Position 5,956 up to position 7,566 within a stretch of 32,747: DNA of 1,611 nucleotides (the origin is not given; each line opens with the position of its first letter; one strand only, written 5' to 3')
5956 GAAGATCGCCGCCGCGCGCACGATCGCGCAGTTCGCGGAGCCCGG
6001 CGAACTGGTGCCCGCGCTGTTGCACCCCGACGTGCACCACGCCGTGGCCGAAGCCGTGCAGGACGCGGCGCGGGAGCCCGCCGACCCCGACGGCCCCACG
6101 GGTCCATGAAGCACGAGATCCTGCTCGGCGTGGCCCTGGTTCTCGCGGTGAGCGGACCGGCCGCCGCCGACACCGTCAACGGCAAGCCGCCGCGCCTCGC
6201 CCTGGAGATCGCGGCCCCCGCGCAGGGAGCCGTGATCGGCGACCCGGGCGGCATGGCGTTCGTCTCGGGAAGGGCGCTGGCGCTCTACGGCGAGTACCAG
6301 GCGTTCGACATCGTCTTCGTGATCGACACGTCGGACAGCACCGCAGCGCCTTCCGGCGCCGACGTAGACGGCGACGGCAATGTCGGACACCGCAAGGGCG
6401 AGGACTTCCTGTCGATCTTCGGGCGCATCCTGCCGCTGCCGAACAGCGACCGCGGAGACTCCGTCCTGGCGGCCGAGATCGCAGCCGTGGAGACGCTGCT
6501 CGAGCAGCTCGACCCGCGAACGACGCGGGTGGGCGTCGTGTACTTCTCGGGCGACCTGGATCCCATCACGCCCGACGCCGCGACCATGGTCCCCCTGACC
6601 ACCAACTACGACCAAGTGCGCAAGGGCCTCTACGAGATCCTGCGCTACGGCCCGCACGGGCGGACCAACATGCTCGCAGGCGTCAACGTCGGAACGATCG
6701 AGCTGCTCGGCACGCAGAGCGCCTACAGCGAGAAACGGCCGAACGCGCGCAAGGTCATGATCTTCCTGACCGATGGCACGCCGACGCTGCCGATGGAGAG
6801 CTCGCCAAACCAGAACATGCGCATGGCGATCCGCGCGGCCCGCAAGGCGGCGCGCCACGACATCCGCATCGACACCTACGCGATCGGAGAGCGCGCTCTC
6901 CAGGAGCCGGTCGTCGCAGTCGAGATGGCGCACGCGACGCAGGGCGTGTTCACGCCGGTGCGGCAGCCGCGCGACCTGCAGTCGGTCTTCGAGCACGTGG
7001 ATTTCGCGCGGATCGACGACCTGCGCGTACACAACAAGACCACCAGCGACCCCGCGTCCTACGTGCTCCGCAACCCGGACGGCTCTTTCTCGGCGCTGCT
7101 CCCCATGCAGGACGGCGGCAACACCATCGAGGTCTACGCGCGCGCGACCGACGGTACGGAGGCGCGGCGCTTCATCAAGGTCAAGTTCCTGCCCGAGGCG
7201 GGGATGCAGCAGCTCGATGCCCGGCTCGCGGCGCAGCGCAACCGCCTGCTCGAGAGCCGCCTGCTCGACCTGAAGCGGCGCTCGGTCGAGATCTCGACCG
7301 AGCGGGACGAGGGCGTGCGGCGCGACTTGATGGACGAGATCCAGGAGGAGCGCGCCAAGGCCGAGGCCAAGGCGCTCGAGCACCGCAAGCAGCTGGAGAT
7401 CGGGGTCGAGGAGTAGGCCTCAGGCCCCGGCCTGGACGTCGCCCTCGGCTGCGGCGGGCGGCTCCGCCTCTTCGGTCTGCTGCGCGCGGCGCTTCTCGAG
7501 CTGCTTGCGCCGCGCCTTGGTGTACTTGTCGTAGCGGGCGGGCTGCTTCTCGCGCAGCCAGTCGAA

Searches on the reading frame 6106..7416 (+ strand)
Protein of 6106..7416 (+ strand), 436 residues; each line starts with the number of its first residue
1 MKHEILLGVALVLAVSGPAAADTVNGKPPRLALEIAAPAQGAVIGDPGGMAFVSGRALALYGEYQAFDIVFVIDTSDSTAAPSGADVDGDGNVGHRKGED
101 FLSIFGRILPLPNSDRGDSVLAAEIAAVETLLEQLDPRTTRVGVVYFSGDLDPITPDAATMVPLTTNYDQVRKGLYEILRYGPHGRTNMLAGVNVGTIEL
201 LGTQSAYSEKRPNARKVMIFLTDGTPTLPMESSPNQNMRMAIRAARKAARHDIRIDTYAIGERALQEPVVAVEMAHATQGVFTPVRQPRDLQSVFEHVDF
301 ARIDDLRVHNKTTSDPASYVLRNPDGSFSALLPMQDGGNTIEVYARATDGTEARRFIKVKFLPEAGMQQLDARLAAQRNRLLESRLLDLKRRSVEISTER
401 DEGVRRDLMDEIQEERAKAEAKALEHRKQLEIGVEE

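Call 36: search_protein_families(library=pfam, proteins=[window:6106-7416:+], max_evalue=0.0001)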
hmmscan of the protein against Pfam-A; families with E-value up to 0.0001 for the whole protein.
window:6106-7416:+ (436 aa): 2 families
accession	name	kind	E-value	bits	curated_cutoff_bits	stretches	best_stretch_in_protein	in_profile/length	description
PF00092.34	VWA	-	1e-13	52.4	23.8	1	125-293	21-170/174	von Willebrand factor type A domain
PF13519.12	VWA_2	-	1.7e-09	38.7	27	1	114-224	14-106/107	von Willebrand factor type A domain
